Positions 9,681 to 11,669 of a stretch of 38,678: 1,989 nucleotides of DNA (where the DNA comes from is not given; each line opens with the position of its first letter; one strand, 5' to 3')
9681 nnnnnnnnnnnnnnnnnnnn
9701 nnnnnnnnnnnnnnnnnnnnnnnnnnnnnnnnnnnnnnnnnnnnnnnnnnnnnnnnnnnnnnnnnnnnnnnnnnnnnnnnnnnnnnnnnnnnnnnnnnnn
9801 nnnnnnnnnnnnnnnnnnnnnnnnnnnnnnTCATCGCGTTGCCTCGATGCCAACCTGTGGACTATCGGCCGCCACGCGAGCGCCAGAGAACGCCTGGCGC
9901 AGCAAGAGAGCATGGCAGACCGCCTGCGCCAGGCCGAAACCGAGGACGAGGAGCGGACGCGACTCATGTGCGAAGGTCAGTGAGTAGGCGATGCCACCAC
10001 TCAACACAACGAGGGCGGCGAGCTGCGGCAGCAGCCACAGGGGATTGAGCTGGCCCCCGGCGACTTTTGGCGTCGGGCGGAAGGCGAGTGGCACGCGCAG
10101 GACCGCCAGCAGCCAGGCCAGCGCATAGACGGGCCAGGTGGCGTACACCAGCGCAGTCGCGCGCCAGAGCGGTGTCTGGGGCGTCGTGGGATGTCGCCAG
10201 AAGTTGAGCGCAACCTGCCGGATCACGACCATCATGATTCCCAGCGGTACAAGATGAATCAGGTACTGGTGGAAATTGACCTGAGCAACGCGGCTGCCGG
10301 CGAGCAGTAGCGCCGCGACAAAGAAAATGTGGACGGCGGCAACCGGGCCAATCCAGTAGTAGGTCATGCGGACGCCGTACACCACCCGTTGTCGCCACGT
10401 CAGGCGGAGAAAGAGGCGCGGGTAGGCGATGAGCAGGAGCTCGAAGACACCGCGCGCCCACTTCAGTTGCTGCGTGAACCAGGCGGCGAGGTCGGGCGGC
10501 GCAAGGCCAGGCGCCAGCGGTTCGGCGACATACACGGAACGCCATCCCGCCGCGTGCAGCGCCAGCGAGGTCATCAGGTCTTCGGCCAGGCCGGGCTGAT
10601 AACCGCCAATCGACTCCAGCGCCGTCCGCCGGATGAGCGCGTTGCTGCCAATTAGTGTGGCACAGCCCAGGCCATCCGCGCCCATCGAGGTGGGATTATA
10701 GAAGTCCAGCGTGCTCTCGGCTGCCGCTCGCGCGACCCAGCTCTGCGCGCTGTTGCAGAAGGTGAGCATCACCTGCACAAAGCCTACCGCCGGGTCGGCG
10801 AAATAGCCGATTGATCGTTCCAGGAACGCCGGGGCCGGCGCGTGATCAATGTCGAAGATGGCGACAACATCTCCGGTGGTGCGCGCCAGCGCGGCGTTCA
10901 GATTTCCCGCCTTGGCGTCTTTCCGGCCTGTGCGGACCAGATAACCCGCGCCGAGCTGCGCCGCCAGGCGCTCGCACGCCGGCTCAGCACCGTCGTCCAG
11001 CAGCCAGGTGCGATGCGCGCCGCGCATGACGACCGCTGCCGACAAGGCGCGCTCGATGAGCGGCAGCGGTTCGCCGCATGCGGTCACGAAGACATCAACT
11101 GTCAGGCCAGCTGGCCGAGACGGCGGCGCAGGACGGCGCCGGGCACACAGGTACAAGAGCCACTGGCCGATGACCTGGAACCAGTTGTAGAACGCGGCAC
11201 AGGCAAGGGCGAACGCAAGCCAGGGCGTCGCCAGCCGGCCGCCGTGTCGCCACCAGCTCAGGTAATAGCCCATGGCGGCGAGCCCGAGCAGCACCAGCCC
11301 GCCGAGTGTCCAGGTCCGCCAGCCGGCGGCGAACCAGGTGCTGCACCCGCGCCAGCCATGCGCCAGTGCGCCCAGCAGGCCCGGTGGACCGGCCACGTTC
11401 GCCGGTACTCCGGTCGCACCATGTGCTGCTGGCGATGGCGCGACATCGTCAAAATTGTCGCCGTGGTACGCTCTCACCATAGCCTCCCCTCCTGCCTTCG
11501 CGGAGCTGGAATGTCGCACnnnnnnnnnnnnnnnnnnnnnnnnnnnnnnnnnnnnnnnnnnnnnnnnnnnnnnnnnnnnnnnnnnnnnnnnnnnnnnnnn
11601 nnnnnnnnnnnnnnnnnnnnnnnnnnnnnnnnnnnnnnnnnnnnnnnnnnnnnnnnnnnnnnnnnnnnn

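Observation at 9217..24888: Hybrid EPS operon: Wzx/Wzy machinery plus two synthase-type GT2s and a GT-C, flanked by matching hydrolases and esterases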

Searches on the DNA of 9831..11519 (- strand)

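Call 78: search_rna_families(sources=[L001, L087, L088, L089, L091, L090, L002, L003], threshold=gathering)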
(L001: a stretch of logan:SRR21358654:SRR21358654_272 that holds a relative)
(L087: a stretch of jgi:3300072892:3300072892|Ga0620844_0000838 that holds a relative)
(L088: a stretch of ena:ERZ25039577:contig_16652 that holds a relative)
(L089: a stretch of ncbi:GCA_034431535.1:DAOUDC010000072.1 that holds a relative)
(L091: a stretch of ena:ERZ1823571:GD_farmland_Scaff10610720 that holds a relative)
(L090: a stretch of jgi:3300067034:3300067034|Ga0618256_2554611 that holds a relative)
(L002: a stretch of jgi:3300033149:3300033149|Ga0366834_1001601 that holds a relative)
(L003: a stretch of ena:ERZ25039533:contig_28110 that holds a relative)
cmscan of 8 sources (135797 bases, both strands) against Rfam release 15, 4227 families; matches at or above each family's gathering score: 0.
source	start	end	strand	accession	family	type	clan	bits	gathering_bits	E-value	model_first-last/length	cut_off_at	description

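Call 80: search_rna_families(sources=[L001, L087, L088, L091], threshold=evalue, max_evalue=0.1)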
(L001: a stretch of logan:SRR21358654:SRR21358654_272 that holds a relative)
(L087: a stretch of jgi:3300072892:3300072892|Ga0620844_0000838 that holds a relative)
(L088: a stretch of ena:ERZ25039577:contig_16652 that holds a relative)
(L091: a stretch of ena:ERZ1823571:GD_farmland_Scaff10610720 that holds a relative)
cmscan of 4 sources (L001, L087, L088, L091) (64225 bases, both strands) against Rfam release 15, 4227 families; matches with E-value up to 0.1: 3.
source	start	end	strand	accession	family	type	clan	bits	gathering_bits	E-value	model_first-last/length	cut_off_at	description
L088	1142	1224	+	RF03372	mir-5918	Gene; miRNA;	-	46.3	69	9.3e-06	1-85/85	no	mir-5918 microRNA precursor family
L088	1142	1224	-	RF03372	mir-5918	Gene; miRNA;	-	45.3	69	1.7e-05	1-85/85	no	mir-5918 microRNA precursor family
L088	1162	1206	+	RF03210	mir-7359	Gene; miRNA;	-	33.5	90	0.014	1-56/56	no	mir-7359 microRNA precursor family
